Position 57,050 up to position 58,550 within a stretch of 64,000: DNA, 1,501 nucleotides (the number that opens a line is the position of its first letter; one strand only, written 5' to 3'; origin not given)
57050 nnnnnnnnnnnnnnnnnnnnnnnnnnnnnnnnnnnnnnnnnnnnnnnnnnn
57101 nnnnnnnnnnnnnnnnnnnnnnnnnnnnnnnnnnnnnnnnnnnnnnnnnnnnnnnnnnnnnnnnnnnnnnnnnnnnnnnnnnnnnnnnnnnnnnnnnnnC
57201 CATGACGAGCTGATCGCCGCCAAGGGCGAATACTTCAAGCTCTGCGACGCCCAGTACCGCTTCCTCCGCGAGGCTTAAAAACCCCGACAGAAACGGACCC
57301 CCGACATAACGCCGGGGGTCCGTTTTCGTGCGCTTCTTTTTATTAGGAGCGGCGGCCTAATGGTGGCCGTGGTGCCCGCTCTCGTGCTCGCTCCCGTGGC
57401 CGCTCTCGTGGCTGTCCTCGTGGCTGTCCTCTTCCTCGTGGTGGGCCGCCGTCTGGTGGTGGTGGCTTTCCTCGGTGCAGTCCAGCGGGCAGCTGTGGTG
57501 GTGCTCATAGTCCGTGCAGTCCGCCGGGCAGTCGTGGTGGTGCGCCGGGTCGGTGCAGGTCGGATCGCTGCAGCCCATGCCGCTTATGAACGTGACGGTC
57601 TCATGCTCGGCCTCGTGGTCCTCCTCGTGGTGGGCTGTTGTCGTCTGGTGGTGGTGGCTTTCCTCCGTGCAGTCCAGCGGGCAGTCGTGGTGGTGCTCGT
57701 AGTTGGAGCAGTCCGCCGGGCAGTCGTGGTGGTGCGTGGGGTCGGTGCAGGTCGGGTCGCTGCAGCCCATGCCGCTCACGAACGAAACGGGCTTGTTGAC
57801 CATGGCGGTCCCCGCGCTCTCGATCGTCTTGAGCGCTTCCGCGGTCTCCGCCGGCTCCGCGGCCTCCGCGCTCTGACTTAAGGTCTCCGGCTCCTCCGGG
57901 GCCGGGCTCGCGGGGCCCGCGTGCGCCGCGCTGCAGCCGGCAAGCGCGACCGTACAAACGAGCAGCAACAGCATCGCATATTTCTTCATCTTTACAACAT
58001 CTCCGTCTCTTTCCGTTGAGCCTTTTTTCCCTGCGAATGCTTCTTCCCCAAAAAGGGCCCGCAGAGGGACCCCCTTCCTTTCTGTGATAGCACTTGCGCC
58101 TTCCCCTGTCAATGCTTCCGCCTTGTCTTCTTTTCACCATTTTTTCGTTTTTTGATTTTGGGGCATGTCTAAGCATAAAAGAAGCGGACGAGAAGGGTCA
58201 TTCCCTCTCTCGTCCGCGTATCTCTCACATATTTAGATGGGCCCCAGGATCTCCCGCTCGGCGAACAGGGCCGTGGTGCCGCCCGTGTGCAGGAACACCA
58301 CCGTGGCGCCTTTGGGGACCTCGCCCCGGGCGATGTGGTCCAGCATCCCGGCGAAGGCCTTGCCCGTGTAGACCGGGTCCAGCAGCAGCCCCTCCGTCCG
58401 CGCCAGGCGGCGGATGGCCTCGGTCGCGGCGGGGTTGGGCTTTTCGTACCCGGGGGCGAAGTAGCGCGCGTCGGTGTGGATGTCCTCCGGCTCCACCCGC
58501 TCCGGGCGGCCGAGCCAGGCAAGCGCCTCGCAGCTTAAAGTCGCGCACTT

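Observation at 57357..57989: Unrecognised Cys/His-rich tandem-repeat lipoprotein, a putative extracytoplasmic metal-binding protein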

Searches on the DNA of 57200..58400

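Call 11: search_rna_families(source=window, start=57200, end=58400, threshold=evalue, max_evalue=10)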
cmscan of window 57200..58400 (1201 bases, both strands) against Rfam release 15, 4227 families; matches with E-value up to 10: 6.
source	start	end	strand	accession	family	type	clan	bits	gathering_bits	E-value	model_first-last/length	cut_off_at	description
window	58051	58155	-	RF02158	NPPA-AS1_3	Gene; lncRNA;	-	19.6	55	0.085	1-108/108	no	NPPA antisense RNA 1 conserved region 3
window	57275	57361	-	RF02621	BSnc120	Gene; sRNA;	-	18.5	114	0.52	1-88/88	no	Brucella sRNA 120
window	58311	58336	-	RF01340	CRISPR-DR29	Gene; CRISPR;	-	17.3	39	1.8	1-37/37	no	CRISPR RNA direct repeat element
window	57288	57323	+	RF02621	BSnc120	Gene; sRNA;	-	15.6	114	4.2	36-70/88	no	Brucella sRNA 120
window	57214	57272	-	RF01514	Afu_513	Gene; snRNA; snoRNA; CD-box;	-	12.8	48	5.8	1-103/103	no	A. fumigatus snoRNA Afu_513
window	57946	58044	-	RF02111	IS009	Gene;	-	11.5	117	6.1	1-199/199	no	IS009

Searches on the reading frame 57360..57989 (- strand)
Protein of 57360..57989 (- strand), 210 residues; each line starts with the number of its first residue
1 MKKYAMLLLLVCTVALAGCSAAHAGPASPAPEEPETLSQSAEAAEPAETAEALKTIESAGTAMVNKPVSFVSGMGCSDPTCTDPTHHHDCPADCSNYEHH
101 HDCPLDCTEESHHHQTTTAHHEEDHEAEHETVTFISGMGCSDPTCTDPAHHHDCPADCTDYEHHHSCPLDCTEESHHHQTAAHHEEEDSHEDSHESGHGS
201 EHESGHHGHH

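Call 4: search_protein_families(library=pfam, proteins=[window:57360-57989:-], max_evalue=10)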
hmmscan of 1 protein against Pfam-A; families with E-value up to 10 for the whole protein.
window:57360-57989:- (210 aa): 4 families
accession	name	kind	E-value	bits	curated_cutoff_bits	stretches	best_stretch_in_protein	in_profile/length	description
PF08139.17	LPAM_1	-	0.13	13.2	20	1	1-20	1-18/18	Prokaryotic membrane lipoprotein lipid attachment site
PF14820.11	SPRR2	-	0.77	10.3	32.2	2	140-168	26-54/68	Small proline-rich 2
PF08562.15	Crisp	-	1.3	10.1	27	2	140-171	8-39/55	Crisp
PF19199.5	Phage_coatGP8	-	3.5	8.3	24.6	1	38-65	15-43/69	Phage major coat protein, Gp8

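Call 5: search_protein_families(library=ncbifam, proteins=[window:57360-57989:-], max_evalue=10)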
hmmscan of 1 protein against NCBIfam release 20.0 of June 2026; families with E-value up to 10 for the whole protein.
window:57360-57989:- (210 aa): 2 families
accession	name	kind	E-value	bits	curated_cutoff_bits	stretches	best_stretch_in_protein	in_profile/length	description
NF012156.1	blaP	exception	0.2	10.7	660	1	2-36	11-44/307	class A beta-lactamase BlaP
NF041193.1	lipo_SP0191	subfamily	0.78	9.7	75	1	1-54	1-54/190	SP0191 family lipoprotein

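Call 6: find_homologous_proteins(query=window:57360-57989:-, max_evalue=0.01)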
Query window:57360-57989:- (210 aa): 60 proteins with E <= 0.01 among 525 candidates.
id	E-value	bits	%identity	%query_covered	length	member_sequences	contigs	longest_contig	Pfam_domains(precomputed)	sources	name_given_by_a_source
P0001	1.1e-80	289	51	84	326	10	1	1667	-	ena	-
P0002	5.8e-77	277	64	57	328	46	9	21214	-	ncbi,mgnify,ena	mgnify:CR=1 FL=1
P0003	5.2e-75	270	63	57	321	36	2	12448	-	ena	-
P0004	9.7e-71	256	62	53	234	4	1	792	-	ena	-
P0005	9.8e-64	233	50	82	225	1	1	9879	-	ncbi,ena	-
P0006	6.4e-61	224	51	84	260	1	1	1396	-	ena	-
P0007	1.4e-53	200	55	69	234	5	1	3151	-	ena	-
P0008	5.1e-47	179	47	86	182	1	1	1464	-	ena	-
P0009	4.9e-40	156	45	94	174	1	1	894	-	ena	-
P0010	9.9e-40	155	47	94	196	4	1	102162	-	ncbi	-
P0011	1.0e-39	155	50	85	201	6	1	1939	-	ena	-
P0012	1.3e-39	154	47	92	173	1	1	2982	-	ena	-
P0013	7.5e-39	152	65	58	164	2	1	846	-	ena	-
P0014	1.0e-36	145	64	53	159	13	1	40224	-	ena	-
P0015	1.7e-36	144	44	85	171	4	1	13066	-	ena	-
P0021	7.7e-34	136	42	99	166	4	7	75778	-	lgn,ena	-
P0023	4.2e-33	133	41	82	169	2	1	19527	-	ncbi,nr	ncbi:MAG: hypothetical protein K2L07_04700, partial [Lachnospiraceae bacterium]|nr:hypothetical prot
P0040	6.9e-18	83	34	94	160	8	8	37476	-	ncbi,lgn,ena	-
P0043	2.4e-17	82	43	57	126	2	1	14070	-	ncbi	-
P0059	6.2e-10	57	35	84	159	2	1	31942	-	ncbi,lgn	-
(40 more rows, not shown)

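Call 17: find_encoding_contigs(protein=P0010, flank=8000, max_places=3)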
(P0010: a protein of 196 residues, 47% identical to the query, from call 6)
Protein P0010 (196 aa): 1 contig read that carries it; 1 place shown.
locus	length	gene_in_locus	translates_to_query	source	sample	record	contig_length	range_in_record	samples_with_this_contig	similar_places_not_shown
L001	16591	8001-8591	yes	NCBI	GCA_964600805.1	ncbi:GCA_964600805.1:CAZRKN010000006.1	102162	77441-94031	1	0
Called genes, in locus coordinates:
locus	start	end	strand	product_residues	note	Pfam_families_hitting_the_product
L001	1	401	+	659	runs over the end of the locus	PF02687:FtsX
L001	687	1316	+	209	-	-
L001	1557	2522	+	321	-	PF00664:ABC_membrane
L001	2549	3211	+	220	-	PF09818:ABC_ATPase (faint), PF02463:SMC_N (faint), PF00005:ABC_tran, PF13304:AAA_21 (faint)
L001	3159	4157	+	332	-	PF00664:ABC_membrane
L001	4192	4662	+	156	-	PF00376:MerR, PF13411:MerR_1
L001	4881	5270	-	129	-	PF10604:Polyketide_cyc2 (weak)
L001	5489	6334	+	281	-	-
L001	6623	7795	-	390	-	PF00144:Beta-lactamase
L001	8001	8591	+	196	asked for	-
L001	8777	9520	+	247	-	PF00072:Response_reg, PF04397:LytTR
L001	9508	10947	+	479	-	PF14501:HATPase_c_5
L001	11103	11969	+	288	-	PF00005:ABC_tran, PF13304:AAA_21 (weak)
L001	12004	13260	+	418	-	PF12679:ABC2_membrane_2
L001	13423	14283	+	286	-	PF00288:GHMP_kinases_N, PF08544:GHMP_kinases_C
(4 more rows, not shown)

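Call 18: find_encoding_contigs(protein=P0014, flank=8000, max_places=3)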
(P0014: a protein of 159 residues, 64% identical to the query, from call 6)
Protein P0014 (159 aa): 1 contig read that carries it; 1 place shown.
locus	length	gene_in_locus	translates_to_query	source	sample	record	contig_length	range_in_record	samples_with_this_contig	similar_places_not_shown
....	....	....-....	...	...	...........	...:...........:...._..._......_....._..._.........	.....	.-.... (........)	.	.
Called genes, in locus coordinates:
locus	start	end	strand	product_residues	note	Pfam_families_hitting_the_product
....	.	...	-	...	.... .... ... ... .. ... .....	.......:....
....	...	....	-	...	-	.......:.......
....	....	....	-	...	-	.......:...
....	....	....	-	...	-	-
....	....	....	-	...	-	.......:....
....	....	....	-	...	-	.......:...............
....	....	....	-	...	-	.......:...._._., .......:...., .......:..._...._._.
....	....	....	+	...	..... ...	-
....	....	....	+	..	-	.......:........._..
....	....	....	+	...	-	-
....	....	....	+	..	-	?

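Call 19: find_encoding_contigs(protein=P0021, flank=8000, max_places=3)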
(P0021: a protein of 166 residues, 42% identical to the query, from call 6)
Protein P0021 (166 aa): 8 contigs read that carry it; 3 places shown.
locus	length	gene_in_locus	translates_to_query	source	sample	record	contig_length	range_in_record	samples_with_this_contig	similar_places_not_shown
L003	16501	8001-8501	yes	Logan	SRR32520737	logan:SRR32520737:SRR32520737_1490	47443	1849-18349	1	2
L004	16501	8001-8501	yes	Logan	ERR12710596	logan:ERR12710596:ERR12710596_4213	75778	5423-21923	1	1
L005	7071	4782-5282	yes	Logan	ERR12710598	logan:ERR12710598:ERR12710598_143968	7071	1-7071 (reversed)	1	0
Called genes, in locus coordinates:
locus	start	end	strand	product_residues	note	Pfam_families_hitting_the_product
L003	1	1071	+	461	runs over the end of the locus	PF14691:Fer4_20, PF01262:AlaDh_PNT_C (faint), PF00070:Pyr_redox (weak), PF01946:Thi4 (faint), PF07992:Pyr_redox_2, PF13450:NAD_binding_8, PF13738:Pyr_redox_3 (faint), PF00070:Pyr_redox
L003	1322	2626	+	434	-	PF13421:Band_7_1, PF01145:Band_7 (weak), PF12773:DZR, PF13240:Zn_Ribbon_1 (weak), PF12773:DZR (weak), PF13240:Zn_Ribbon_1 (weak), PF12773:DZR, PF13240:Zn_Ribbon_1 (weak), +3 more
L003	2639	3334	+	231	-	-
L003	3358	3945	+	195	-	-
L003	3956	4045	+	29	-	-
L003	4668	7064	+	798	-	PF00133:tRNA-synt_1, PF01406:tRNA-synt_1e (faint), PF09334:tRNA-synt_1g, PF13603:tRNA-synt_1_2, PF00133:tRNA-synt_1, PF08264:Anticodon_1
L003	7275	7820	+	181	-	PF01872:RibD_C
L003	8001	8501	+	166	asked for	-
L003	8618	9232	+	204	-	PF00302:CAT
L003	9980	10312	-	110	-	PF01638:HxlR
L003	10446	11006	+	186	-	PF01613:Flavin_Reduct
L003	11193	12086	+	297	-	PF08220:HTH_DeoR (weak), PF08279:HTH_11, PF13280:WYL, PF25583:WCX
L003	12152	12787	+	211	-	PF06445:GyrI-like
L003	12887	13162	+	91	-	PF04994:TfoX_C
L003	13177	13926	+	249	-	PF00583:Acetyltransf_1, PF13673:Acetyltransf_10, PF13508:Acetyltransf_7, PF14268:YoaP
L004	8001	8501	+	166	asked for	-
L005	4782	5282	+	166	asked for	-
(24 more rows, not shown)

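Call 20: find_encoding_contigs(protein=P0040, flank=8000, max_places=3)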
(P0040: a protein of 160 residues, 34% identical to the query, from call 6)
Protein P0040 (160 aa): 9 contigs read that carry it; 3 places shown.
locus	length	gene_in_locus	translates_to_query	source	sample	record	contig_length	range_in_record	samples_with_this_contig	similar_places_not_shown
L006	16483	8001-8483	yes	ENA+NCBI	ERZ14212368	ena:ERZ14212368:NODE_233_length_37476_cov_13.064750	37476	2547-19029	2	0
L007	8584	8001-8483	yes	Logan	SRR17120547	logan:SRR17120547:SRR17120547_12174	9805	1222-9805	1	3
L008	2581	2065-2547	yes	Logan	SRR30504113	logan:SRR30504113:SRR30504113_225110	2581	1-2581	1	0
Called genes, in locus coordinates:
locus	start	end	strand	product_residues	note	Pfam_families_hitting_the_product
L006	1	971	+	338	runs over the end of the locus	PF25967:RND-MFP_C (weak), PF25989:YknX_C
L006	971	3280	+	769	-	PF00364:Biotin_lipoyl (faint), PF25917:BSH_RND (faint), PF25973:BSH_CzcB (faint), PF25989:YknX_C (faint), PF25975:CzcB_C (faint)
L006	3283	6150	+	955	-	PF02687:FtsX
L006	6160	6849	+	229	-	PF13555:AAA_29 (weak), PF00005:ABC_tran, PF13304:AAA_21 (faint)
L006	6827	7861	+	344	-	PF13304:AAA_21 (faint), PF00005:ABC_tran, PF02463:SMC_N (faint)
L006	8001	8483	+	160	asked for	-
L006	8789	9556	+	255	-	PF12746:GNAT_acetyltran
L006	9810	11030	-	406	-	PF27009:DUF8329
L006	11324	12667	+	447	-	PF02386:TrkH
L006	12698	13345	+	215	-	PF02254:TrkA_N, PF02080:TrkA_C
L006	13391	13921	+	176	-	PF04138:GtrA_DPMS_TM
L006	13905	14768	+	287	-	PF24096:DUF7379, PF00561:Abhydrolase_1 (weak), PF02089:Palm_thioest (weak)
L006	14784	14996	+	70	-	-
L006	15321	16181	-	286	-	PF08719:NADAR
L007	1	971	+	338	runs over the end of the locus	PF25967:RND-MFP_C (weak), PF25989:YknX_C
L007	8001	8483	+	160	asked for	-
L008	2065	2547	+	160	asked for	-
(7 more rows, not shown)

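Call 21: find_encoding_contigs(protein=P0059, flank=8000, max_places=2)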
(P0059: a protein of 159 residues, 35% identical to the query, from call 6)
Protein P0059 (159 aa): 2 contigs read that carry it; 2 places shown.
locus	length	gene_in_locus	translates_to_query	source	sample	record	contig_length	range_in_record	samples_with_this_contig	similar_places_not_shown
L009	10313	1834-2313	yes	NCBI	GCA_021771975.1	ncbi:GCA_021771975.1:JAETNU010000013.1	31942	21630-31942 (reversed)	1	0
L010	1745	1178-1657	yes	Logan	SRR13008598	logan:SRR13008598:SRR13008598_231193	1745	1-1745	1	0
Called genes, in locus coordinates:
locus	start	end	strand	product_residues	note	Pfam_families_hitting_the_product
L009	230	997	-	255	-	PF03309:Pan_kinase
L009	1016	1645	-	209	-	PF09515:Thia_YuaJ (weak), PF12822:ECF_trnsprt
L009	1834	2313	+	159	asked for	-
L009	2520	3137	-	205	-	PF00702:Hydrolase, PF13419:HAD_2, PF13242:Hydrolase_like (weak)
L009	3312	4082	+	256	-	PF04542:Sigma70_r2, PF04539:Sigma70_r3, PF08281:Sigma70_r4_2 (weak), PF04545:Sigma70_r4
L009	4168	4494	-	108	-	PF01638:HxlR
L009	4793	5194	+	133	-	PF01243:PNPOx_N, PF16242:Pyrid_ox_like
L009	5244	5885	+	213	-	PF01243:PNPOx_N, PF13183:Fer4_8 (faint), PF14697:Fer4_21 (weak), PF00037:Fer4 (weak), PF13237:Fer4_10 (weak), PF12838:Fer4_7 (weak), PF00037:Fer4 (weak), PF12837:Fer4_6 (weak), +6 more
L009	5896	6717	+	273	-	PF01661:Macro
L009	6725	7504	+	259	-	-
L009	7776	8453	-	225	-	PF01987:AIM24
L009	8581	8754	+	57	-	-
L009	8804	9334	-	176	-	PF03729:DUF308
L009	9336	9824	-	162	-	PF04073:tRNA_edit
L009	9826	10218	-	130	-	PF22636:FlK, PF03061:4HBT (weak)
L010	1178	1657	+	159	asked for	-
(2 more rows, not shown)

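Call 22: find_encoding_contigs(protein=P0002, flank=8000, max_places=3)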
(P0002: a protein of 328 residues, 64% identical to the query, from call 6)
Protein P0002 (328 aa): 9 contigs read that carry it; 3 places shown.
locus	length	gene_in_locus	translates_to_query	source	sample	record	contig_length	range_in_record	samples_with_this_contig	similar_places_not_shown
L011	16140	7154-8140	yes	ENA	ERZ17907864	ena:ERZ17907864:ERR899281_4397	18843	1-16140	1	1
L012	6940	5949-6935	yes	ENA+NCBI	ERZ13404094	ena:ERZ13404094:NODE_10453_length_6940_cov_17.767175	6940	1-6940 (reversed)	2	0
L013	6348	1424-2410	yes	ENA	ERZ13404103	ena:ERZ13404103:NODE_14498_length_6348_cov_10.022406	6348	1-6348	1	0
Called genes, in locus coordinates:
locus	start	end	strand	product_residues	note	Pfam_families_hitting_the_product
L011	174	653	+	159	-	-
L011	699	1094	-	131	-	-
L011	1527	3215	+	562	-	PF01432:Peptidase_M3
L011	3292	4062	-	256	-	PF05103:DivIVA (weak)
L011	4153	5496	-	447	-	PF02812:ELFV_dehydrog_N, PF00208:ELFV_dehydrog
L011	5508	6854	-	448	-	PF02812:ELFV_dehydrog_N, PF00208:ELFV_dehydrog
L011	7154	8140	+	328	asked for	-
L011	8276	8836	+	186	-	PF04542:Sigma70_r2, PF07638:Sigma70_ECF (weak), PF08281:Sigma70_r4_2, PF04545:Sigma70_r4 (weak)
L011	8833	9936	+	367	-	-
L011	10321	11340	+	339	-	PF07501:G5, PF06725:3D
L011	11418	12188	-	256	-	PF01925:TauE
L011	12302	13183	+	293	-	PF00398:RrnaAD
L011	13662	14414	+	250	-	PF00072:Response_reg, PF08769:Spo0A_C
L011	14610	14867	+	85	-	PF12637:TSCPD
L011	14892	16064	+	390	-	PF00390:malic, PF00208:ELFV_dehydrog (weak), PF03949:Malic_M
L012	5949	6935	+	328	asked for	-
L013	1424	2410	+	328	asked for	-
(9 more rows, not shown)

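Call 77: predict_structure(alignment_id=A3)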
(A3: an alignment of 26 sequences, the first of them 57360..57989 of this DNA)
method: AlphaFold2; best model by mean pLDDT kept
length: 210 residues; sequences in the alignment: 26
mean_pLDDT: 52.0   pTM: 0.20
mean pLDDT of the five models: 52.0, 51.9, 49.7, 48.8, 48.1
residues with pLDDT >= 90: 0; 70-90: 16; 50-70: 84; < 50: 110
segments of 3 or more residues with pLDDT < 50: 30-33, 50-72, 97-108, 110-140, 164-169, 176-188, 199-201
pLDDT, mean of each block of 10 residues (from residue 1): 80 75 54 49 51 44 45 51 60 52 45 42 40 44 57 57 48 49 45 50 54
secondary structure, 60 per line:
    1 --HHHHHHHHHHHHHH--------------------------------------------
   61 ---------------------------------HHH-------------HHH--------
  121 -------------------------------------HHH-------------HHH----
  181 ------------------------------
elements in order: H3-16

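Call 86: list_cluster_members(proteins=[P0002, P0010, P0005, P0043, P0059, P0023])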
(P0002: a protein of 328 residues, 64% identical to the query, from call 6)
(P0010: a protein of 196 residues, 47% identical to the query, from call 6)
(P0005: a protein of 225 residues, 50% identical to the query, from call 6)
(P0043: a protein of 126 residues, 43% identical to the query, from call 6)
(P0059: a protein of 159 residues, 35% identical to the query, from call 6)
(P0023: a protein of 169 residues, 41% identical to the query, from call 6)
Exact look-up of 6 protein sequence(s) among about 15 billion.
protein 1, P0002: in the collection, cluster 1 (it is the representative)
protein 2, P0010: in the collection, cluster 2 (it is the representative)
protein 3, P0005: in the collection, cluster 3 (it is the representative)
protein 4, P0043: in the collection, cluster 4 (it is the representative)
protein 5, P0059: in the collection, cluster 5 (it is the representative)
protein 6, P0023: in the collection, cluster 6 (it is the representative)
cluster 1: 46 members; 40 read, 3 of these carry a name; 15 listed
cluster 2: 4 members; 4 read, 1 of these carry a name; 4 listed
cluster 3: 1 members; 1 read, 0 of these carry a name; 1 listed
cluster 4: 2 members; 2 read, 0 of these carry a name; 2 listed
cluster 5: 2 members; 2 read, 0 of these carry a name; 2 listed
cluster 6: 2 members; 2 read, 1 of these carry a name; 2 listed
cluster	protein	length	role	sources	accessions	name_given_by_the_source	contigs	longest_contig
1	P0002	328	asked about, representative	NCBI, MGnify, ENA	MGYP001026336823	CR=1 FL=1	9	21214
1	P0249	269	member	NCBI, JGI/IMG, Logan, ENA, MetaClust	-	\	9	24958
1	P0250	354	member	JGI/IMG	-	hypothetical protein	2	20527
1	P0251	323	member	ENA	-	-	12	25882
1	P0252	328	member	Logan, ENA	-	-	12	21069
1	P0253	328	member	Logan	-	-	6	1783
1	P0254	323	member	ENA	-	-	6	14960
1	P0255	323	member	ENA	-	-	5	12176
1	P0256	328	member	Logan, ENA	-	-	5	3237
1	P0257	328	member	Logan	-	-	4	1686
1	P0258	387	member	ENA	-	-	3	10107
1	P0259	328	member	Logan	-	-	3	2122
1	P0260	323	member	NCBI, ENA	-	-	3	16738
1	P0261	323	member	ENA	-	-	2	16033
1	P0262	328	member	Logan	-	-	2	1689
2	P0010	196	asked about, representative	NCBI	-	-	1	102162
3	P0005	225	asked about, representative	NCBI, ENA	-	-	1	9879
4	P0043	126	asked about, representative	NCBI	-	-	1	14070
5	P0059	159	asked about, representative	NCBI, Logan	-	-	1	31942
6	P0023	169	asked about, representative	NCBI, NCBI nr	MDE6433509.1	MAG: hypothetical protein K2L07_04700, partial [Lachnospiraceae bacterium] | hypothetical protein [Lachnospiraceae bacterium]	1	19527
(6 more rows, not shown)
